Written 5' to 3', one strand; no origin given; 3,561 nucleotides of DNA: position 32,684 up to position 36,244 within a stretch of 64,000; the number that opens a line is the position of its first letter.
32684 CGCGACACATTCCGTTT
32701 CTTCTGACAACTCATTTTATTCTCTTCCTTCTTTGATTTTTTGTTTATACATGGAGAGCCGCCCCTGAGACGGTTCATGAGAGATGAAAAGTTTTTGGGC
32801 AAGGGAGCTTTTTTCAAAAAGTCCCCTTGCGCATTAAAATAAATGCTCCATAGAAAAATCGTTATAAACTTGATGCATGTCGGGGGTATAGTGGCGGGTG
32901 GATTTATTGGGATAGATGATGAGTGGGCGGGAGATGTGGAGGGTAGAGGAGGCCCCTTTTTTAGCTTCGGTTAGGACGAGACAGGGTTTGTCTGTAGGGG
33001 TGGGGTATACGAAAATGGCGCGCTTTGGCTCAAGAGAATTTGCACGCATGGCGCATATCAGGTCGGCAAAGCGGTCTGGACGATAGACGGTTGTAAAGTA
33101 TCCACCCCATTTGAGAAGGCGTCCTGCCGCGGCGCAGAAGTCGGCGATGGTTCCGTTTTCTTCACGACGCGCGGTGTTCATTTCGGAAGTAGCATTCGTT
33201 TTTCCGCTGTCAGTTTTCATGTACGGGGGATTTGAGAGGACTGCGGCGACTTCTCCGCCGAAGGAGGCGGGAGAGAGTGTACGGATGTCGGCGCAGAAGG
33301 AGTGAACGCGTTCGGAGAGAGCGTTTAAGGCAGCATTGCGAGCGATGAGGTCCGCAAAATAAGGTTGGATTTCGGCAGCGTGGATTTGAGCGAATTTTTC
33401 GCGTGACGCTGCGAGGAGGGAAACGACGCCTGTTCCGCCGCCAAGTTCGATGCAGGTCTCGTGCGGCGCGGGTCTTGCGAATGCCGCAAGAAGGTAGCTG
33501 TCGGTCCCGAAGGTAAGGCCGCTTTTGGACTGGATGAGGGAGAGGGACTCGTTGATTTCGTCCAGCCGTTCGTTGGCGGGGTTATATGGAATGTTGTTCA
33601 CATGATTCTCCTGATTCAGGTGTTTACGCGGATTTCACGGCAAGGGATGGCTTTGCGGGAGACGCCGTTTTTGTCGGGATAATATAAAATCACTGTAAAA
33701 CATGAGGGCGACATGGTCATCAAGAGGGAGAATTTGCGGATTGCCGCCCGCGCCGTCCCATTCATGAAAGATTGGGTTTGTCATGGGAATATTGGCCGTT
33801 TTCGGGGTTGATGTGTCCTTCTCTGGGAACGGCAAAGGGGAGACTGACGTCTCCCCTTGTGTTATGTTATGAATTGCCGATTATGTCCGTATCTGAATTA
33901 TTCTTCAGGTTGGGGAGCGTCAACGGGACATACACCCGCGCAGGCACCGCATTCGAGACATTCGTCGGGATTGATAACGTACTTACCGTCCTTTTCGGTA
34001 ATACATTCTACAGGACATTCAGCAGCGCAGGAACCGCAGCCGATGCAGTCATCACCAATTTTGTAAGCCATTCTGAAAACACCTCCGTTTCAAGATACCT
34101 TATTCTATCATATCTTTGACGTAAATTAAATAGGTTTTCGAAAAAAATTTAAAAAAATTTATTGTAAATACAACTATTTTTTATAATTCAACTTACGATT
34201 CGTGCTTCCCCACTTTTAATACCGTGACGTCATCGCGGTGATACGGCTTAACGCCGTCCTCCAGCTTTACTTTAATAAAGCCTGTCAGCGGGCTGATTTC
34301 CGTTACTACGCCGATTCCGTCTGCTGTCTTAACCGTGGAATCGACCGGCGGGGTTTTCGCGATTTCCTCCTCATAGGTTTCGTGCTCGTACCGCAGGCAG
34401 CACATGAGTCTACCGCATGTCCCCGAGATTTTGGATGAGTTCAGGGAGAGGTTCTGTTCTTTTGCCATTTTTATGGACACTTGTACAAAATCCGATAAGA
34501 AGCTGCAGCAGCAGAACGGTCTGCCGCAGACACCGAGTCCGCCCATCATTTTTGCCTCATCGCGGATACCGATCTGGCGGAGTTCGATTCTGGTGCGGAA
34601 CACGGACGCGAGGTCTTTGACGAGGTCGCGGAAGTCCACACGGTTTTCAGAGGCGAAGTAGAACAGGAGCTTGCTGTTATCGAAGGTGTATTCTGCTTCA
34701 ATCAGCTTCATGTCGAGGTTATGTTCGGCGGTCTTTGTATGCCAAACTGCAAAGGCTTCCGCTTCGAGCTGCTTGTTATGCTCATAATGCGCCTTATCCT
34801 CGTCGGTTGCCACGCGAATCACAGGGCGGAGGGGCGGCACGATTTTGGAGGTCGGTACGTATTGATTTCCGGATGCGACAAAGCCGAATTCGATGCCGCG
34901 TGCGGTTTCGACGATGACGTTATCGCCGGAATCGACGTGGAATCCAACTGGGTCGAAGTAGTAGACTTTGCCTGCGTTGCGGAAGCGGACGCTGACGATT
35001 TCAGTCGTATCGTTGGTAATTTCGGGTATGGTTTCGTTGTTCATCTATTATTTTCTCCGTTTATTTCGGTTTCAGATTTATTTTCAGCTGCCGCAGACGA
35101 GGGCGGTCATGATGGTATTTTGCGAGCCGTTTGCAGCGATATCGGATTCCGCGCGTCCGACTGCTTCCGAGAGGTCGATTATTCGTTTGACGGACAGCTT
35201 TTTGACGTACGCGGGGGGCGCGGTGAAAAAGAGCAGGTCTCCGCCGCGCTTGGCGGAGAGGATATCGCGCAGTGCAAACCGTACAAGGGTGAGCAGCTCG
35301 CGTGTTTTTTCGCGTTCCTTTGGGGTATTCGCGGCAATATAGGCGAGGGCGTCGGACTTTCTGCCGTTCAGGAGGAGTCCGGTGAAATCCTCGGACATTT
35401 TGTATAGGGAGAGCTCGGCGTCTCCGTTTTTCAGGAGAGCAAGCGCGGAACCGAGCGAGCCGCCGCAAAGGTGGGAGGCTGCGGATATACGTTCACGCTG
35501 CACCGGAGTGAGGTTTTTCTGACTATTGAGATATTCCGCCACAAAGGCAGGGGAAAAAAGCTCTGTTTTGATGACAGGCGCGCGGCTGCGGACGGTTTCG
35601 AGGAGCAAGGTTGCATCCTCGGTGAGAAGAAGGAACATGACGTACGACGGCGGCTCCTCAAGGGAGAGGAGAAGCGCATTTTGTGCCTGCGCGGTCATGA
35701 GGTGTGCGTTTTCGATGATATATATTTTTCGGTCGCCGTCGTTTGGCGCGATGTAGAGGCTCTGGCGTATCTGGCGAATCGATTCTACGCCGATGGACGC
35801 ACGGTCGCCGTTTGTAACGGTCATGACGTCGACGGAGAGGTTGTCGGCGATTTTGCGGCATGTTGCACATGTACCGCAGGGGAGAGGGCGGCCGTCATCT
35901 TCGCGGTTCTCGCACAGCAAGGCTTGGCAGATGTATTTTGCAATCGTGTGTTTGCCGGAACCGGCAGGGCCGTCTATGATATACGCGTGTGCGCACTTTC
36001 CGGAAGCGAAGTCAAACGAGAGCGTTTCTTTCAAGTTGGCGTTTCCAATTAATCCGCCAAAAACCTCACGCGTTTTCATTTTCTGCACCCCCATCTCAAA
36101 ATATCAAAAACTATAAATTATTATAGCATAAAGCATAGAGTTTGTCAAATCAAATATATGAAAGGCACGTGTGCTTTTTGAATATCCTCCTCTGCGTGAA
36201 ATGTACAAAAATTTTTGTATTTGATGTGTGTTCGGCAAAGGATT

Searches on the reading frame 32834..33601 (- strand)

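Call 12: search_protein_families(library=pfam, proteins=[window:32834-33601:-])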
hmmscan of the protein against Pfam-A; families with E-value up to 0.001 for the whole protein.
window:32834-33601:- (255 aa): 3 families
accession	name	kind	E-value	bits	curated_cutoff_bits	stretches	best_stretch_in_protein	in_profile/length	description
PF05175.20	MTS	-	5.8e-08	33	23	1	29-142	16-123/170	Methyltransferase small domain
PF03602.21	Cons_hypoth95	-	3.6e-05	23.9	24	1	46-132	41-128/182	Conserved hypothetical protein 95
PF02475.24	TRM5-TYW2_MTfase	-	0.0002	21.8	28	1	47-115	37-105/164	TRM5/TYW2 methyltransferase domain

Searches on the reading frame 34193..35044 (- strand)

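Call 13: search_protein_families(library=pfam, proteins=[window:34193-35044:-])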
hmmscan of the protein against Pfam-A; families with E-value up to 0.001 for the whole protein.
window:34193-35044:- (283 aa): 1 family
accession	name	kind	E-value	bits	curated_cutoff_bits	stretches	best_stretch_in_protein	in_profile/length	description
PF04468.17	PSP1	-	1.3e-34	118.8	27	1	74-158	2-86/86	PSP1 C-terminal conserved region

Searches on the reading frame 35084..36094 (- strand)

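Call 13: search_protein_families(library=pfam, proteins=[window:35084-36094:-])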
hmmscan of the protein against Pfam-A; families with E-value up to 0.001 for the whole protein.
window:35084-36094:- (336 aa): 2 families
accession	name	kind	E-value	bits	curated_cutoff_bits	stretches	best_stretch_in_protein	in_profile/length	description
PF13177.12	DNA_pol3_delta2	-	2.8e-43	148.1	27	1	19-176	3-156/161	DNA polymerase III, delta subunit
PF00004.35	AAA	-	0.00015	22.6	21.2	0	42-173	5-124/131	ATPase family associated with various cellular activities (AAA)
